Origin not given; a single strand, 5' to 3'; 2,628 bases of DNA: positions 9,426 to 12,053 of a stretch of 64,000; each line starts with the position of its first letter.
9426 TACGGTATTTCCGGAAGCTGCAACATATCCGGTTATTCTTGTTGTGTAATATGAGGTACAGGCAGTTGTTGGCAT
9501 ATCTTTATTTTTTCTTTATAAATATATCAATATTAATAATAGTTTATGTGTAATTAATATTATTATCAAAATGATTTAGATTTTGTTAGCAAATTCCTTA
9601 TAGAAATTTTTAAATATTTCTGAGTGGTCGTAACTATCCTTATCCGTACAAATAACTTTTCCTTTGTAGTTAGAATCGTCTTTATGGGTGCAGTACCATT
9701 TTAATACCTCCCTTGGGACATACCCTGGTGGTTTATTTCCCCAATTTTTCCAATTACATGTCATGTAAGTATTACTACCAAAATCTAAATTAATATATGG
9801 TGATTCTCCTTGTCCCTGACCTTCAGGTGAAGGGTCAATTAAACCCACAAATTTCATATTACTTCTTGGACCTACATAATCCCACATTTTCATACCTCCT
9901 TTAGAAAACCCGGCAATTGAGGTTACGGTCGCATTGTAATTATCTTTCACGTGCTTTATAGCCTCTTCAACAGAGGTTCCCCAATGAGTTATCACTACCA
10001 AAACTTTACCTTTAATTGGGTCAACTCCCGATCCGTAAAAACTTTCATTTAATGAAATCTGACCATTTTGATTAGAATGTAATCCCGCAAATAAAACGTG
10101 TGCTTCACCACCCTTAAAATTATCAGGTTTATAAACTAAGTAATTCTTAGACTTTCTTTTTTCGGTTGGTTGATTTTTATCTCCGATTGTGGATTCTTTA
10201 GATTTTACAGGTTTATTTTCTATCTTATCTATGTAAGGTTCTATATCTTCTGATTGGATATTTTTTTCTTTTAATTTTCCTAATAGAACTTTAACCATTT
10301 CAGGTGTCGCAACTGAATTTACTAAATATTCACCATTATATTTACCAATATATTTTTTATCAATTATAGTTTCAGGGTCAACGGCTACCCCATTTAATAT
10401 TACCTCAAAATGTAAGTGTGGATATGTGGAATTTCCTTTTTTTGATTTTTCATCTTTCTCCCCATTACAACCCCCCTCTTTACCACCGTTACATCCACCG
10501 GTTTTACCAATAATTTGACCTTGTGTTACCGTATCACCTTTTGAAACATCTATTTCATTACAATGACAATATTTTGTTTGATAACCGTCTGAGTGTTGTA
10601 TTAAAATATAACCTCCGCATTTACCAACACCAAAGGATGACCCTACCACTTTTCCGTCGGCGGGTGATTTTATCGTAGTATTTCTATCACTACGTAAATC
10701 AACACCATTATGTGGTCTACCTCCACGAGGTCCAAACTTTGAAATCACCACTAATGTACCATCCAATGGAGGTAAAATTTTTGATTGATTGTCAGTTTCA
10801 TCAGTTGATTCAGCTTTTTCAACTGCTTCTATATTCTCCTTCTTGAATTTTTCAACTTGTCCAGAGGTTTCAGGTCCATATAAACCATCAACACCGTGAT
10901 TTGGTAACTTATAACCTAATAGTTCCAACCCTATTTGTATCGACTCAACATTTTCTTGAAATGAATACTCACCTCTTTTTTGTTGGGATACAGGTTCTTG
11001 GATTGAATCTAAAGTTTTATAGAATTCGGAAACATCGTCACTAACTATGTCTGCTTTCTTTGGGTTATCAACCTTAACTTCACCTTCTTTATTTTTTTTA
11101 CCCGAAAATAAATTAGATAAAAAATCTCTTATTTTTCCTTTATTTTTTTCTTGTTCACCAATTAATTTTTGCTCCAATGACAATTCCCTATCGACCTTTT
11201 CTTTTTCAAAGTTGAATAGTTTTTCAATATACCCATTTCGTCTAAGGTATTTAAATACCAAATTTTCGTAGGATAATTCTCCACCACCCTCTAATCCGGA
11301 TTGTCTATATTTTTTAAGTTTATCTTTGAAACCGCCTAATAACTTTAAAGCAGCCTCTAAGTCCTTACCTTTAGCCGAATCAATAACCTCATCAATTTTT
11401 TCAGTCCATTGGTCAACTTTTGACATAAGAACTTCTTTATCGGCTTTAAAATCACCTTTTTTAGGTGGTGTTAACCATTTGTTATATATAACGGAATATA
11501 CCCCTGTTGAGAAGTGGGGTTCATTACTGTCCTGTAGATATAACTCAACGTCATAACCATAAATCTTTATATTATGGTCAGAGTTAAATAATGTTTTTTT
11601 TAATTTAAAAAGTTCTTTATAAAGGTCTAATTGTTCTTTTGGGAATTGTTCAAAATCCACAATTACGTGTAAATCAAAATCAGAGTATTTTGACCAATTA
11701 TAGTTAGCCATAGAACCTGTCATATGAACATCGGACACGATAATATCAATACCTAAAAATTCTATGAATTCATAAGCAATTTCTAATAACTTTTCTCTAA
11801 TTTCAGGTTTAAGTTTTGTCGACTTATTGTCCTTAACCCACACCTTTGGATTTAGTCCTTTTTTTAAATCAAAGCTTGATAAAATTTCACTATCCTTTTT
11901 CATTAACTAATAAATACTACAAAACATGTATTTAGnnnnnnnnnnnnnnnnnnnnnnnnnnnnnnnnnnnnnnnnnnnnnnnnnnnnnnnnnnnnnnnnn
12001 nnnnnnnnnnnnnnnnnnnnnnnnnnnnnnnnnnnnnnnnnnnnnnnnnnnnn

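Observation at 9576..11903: Cell-wall hydrolase fused to a minimal nucleotidyltransferase domain and an alpha/beta-hydrolase domain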

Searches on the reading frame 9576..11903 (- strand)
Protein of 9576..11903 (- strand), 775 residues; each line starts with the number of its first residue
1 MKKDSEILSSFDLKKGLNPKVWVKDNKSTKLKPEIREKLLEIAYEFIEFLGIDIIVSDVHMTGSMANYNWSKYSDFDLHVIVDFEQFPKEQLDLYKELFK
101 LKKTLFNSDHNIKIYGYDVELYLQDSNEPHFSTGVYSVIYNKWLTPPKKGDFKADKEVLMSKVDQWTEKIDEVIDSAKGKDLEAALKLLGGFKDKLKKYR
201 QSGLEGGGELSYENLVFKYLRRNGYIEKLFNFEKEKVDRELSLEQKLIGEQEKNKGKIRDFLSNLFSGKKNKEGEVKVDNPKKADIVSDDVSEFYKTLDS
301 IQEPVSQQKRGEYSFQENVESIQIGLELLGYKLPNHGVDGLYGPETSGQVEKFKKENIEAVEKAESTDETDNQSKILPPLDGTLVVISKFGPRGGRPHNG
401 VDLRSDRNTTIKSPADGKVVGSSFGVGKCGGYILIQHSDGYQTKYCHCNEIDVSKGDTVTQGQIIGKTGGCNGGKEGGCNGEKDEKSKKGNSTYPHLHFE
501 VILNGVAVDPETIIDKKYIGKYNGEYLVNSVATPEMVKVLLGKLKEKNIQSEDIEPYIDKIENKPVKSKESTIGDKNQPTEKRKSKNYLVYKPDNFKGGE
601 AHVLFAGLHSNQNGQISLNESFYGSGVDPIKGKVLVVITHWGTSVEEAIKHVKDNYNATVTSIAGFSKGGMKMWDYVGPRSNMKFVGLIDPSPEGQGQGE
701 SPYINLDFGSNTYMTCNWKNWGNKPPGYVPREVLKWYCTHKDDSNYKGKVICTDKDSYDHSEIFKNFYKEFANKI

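Call 3: search_protein_families(library=pfam, proteins=[window:9576-11903:-], max_evalue=1)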
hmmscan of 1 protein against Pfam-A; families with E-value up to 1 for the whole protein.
window:9576-11903:- (775 aa): 5 families
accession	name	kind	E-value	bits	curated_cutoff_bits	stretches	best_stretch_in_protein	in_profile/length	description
PF01551.29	Peptidase_M23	-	8.7e-25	87.2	28.7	1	397-510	2-96/96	Peptidase family M23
PF01471.23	PG_binding_1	-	4.8e-05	23.9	23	1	317-356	3-40/57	Putative peptidoglycan binding domain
PF01909.29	NTP_transf_2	-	0.00054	20.7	21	1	56-103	14-63/93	Nucleotidyltransferase domain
PF18765.7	Polbeta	-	0.0065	17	26.9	1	63-101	20-58/93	Polymerase beta, Nucleotidyltransferase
PF22600.2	MTPAP-like_central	-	0.039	14.5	27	1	27-107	17-89/139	Poly(A) RNA polymerase, mitochondrial-like, central palm domain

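Call 4: search_protein_families(library=phrogs, proteins=[window:9576-11903:-], max_evalue=0.1)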
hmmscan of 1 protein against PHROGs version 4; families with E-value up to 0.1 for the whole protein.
window:9576-11903:- (775 aa): 25 families
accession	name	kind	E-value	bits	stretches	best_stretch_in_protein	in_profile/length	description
phrog_36119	-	unknown function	1.2e-44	153.6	1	11-243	19-247/247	-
phrog_6700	-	lysis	7e-20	70.6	1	391-526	2619-2738/2898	endolysin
phrog_7767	-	other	2e-18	67.8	1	395-470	18-93/194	metallo-endopeptidase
phrog_16615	-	other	3.5e-13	50.2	1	362-511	385-514/529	peptidase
phrog_28672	-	other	1.4e-12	47.9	1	379-471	271-361/397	metallo-endopeptidase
phrog_14988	-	other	5.5e-12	46.9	1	394-513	29-138/272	peptidase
phrog_1067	-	head and packaging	4.2e-11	43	1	390-505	752-848/991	minor head protein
phrog_880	-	lysis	1.3e-09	38.9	1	375-502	6-120/435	endolysin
phrog_36429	-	unknown function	5.1e-09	35.4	1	397-518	129-237/1159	-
phrog_37190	-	other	9.1e-09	36.1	1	363-470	103-212/244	peptidase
phrog_3084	-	lysis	1.2e-08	35.4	1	378-510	4-130/468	endolysin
phrog_3578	-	lysis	1.7e-08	35.3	1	354-469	185-322/405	endolysin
phrog_9205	-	unknown function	1.9e-07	30.2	1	370-470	515-627/1144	-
phrog_5453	-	unknown function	3.8e-07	30.4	1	397-508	593-696/863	-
phrog_21656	-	other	4.1e-07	29.4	1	393-510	632-739/1022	peptidase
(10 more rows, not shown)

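Call 5: search_solved_structures(query=window:9576-11903:-, max_evalue=1, show_alignments=2)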
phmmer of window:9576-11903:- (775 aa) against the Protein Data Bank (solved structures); distinct sequences matched with E-value up to 1: 42.
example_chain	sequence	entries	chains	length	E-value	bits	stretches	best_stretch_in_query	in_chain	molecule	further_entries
9gy1_A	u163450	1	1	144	7.1e-14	54.3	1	374-510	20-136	Peptidase, M23 family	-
7qrl_C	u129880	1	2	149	5.8e-12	48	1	371-476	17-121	DipM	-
7qrl_A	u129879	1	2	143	7.1e-12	47.7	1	373-476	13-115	DipM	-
2hsi_A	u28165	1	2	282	2.4e-11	45.9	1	389-511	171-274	Putative peptidase M23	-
6ue4_A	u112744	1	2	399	1.8e-09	39.7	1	396-471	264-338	ShyA endopeptidase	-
6u2a_A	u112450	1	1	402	1.8e-09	39.7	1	396-471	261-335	ShyA endopeptidase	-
5kvp_A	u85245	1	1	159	5.1e-09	38.2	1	393-471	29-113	Zoocin A endopeptidase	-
2gu1_A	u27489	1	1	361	2.7e-08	35.8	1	396-471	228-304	Zinc peptidase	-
5j1l_A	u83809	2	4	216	2.2e-07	32.8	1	397-471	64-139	ToxR-activated gene (TagE)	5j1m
3slu_A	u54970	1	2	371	7.5e-07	31.1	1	396-513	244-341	M23 peptidase domain protein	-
6muk_A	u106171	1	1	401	1e-06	30.6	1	396-513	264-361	Peptidase M23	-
2b44_A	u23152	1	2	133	3.2e-06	29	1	393-500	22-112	Glycyl-glycine endopeptidase lytM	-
2b0p_A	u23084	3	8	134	3.4e-06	28.9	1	393-500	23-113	Glycyl-glycine endopeptidase lytM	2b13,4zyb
3tuf_B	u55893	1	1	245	5.7e-06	28.1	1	408-517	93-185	Stage II sporulation protein Q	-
4qp5_A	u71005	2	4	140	9.8e-06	27.4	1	392-471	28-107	Lysostaphin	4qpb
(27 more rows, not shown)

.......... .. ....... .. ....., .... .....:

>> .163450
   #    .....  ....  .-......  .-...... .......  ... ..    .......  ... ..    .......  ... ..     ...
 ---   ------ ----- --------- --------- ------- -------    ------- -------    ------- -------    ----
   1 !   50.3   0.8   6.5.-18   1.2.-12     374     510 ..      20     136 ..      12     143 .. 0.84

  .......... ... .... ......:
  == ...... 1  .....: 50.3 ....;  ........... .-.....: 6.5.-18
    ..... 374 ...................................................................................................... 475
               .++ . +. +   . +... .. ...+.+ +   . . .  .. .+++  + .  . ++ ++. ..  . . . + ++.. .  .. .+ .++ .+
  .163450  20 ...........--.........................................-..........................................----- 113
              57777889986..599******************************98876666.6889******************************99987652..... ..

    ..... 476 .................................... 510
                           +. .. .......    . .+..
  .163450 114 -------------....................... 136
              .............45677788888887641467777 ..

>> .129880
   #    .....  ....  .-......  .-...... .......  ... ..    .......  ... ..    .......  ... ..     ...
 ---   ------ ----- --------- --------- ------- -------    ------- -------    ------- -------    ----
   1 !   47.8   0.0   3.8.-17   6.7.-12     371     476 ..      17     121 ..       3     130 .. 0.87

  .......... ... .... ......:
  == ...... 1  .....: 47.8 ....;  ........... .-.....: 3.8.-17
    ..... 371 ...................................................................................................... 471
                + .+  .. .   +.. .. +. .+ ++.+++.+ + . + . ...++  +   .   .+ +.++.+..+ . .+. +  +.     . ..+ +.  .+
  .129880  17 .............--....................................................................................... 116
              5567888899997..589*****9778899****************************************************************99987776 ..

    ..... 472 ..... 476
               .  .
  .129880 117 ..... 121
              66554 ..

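Call 6: search_dna_similar(query=window:9576-11903:-, collection=phages, mode=protein, max_rows=30)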
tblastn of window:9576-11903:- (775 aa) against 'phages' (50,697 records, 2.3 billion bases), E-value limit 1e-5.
Records with a match: 106; places in all: 106; records where one place covers at least 80% of the query: 0.
Best place of each record, by identity: <60% 106.
By first word of the organism name: Clostridium 35; Prevotella 15; Bacteriophage 15; Synechococcus 14; Maribacter 8; Microcystis 8; uncultured 5; Caulobacter 2; Acinetobacter 2; Marine 1; and 1 more.
By host as written in the record: - 26; Clostridium perfringens 21; Prevotella sp. 15; Synechococcus sp. MW02 8; Maribacter forsetii DSM18668 8; Microcystis aeruginosa FACHB524 4; Clostridium perfringens JCM 1290 4; Synechococcus sp. 2; and 13 more.
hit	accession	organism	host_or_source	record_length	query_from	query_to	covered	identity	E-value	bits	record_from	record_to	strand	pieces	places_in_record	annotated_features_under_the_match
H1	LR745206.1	uncultured phage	metagenomic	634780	1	265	34%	38.2%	4e-36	153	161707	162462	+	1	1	record has no annotation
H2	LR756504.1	uncultured phage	metagenomic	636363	2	243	31%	41.8%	3e-39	163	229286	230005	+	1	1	record has no annotation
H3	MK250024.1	Prevotella phage Lak-B5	Prevotella sp.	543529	8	245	31%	42.3%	7e-32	140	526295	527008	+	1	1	record has no annotation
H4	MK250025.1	Prevotella phage Lak-B6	Prevotella sp.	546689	8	245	31%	42.3%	7e-32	140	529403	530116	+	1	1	record has no annotation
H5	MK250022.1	Prevotella phage Lak-B3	Prevotella sp.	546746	8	245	31%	42.3%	7e-32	140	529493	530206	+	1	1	record has no annotation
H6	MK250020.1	Prevotella phage Lak-B1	Prevotella sp.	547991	8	245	31%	42.3%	7e-32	140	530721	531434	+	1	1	record has no annotation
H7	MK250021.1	Prevotella phage Lak-B2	Prevotella sp.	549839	8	245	31%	42.3%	7e-32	140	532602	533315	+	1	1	record has no annotation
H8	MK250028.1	Prevotella phage Lak-B9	Prevotella sp.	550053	8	245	31%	42.3%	7e-32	140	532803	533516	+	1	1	record has no annotation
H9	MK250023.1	Prevotella phage Lak-B4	Prevotella sp.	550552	8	245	31%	42.3%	7e-32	140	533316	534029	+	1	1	record has no annotation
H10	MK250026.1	Prevotella phage Lak-B7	Prevotella sp.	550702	8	245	31%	42.3%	7e-32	140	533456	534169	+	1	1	record has no annotation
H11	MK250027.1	Prevotella phage Lak-B8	Prevotella sp.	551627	8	245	31%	42.3%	7e-32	140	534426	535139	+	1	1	record has no annotation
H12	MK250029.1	Prevotella phage Lak-C1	Prevotella sp.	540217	8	245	31%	41.5%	1e-31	139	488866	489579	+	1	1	record has no annotation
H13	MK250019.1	Prevotella phage Lak-A2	Prevotella sp.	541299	8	245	31%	41.5%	3e-31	138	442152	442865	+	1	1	record has no annotation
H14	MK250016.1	Prevotella phage Lak-A1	Prevotella sp.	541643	8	245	31%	41.5%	3e-31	137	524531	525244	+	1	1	record has no annotation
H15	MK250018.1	Prevotella phage Lak-A1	Prevotella sp.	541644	8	245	31%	41.5%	3e-31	137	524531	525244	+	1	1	record has no annotation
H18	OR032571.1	Synechococcus phage DSL-LC02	Synechococcus sp.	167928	10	244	30%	40.6%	1e-27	126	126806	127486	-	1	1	aminoglycoside nucleotidyltransferase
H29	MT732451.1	Maribacter phage Molly_1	Maribacter forsetii DSM18668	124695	6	244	31%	36.1%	2e-33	145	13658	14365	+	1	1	hypothetical protein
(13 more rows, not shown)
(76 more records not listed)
